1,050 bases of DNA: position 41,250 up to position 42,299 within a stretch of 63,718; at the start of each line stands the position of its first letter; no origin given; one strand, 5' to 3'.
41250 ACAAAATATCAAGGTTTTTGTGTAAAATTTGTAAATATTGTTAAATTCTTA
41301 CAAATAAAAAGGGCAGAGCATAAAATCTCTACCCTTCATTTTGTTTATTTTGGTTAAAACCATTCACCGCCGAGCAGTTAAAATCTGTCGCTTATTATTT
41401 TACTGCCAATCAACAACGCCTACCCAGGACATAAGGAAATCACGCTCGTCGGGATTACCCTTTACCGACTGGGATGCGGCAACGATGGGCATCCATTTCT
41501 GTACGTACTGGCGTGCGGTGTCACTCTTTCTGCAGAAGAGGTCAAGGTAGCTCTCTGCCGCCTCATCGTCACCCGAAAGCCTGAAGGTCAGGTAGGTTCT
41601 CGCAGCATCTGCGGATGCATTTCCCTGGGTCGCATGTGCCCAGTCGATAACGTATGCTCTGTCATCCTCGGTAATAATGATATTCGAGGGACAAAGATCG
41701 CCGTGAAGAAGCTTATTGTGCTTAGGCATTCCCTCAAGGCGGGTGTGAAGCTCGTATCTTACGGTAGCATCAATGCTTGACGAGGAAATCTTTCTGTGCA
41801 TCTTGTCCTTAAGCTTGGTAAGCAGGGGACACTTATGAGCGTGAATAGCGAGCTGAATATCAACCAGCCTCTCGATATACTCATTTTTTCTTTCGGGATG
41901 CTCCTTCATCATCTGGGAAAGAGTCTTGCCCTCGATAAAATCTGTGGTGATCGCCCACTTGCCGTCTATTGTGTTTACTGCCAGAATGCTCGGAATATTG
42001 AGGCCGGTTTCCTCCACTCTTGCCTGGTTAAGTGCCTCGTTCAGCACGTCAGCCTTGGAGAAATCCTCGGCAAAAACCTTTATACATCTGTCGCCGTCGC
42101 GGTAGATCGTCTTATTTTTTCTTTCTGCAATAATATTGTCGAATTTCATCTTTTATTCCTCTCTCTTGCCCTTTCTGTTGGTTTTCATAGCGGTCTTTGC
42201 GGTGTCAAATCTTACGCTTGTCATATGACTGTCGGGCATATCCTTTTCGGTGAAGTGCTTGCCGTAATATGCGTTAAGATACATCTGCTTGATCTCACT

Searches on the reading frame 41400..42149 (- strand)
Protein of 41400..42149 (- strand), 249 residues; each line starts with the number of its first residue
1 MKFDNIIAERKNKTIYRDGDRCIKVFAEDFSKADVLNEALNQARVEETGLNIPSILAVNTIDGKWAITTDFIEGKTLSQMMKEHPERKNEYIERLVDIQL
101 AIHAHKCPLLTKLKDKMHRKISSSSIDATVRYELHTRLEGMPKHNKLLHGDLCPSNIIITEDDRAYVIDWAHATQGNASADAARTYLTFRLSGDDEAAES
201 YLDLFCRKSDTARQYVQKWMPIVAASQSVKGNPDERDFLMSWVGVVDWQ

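Call 5: search_protein_families(library=pfam, proteins=[window:41400-42149:-], max_evalue=0.01)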
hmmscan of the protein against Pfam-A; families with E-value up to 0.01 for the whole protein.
window:41400-42149:- (249 aa): 5 families
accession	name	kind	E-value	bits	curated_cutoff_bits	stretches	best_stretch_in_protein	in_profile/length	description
PF01636.29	APH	-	4.7e-16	59.7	23.2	1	24-209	26-231/239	Phosphotransferase enzyme family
PF01163.29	RIO1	-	3e-08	33.9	22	1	126-176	105-154/187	RIO domain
PF19974.5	TCAD9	-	1.2e-06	28.4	40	1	144-183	296-335/429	Ternary complex associated domain 9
PF07914.17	DUF1679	-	3.9e-05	23.2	24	1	76-196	208-323/414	Uncharacterized oxidoreductase dhs-27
PF00069.31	Pkinase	-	0.009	15.9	31.7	0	144-181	116-153/263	Protein kinase domain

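Call 6: search_protein_families(library=ncbifam, proteins=[window:41400-42149:-], max_evalue=0.01)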
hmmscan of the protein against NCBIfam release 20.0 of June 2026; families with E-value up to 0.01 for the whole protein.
window:41400-42149:- (249 aa): 22 families
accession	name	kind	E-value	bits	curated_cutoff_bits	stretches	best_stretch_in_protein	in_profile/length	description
TIGR02172.1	Fb_sc_TIGR02172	paralog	8.8e-19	68.2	228.2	1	15-197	17-204/226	TIGR02172 family protein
TIGR03724.2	arch_bud32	equivalog_domain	6e-10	38.9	125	2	144-189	103-147/193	KEOPS complex kinase/ATPase Bud32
NF033068.1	APH_3p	equivalog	2.9e-09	36.8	205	1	33-212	48-243/255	APH(3') family aminoglycoside O-phosphotransferase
NF011461.0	PRK14879.1-2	equivalog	3.8e-08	33.4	372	1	139-175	113-148/225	Kae1-associated kinase Bud32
NF047741.1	antiphage_MADS6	equivalog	2.4e-07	29.7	460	1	145-207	318-374/612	methylation-associated defense system protein kinase MAD6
NF052427.1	StpK7MSMEG_1200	equivalog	3.6e-07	29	900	1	143-174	125-156/601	serine/threonine protein kinase StpK7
TIGR02721.1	ycfN_thiK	equivalog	5.3e-07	29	299.45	1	69-223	67-224/256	thiamine kinase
NF011460.0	PRK14879.1-1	equivalog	3.3e-06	26.4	199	0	138-185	121-169/232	Kae1-associated kinase Bud32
NF011463.0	PRK14879.1-4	equivalog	3.8e-06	26.5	188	0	140-183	128-170/237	Kae1-associated kinase Bud32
NF011464.0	PRK14879.1-7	equivalog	8.2e-06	25.7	246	0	23-87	41-103/221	Kae1-associated kinase Bud32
NF046102.1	CellCycRegCcrZ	equivalog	2.5e-05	23.8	400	1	57-183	67-191/260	cell cycle regulator CcrZ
NF041256.1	GntI_guanitoxin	equivalog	6.9e-05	22.3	357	1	53-197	72-225/282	guanitoxin biosynthesis pre-guanitoxin N-oxide kinase GntI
NF007174.0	PRK09605.1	equivalog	7.5e-05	21.4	447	1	143-189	444-489/535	bifunctional N(6)-L-threonylcarbamoyladenine synthase/serine/threonine protein kinase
NF011462.0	PRK14879.1-3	equivalog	0.00011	22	174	1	140-173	96-128/192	Kae1-associated kinase Bud32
NF033059.2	APH_3p_I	exception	0.00013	21.5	400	1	42-116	67-144/267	APH(3')-I family aminoglycoside O-phosphotransferase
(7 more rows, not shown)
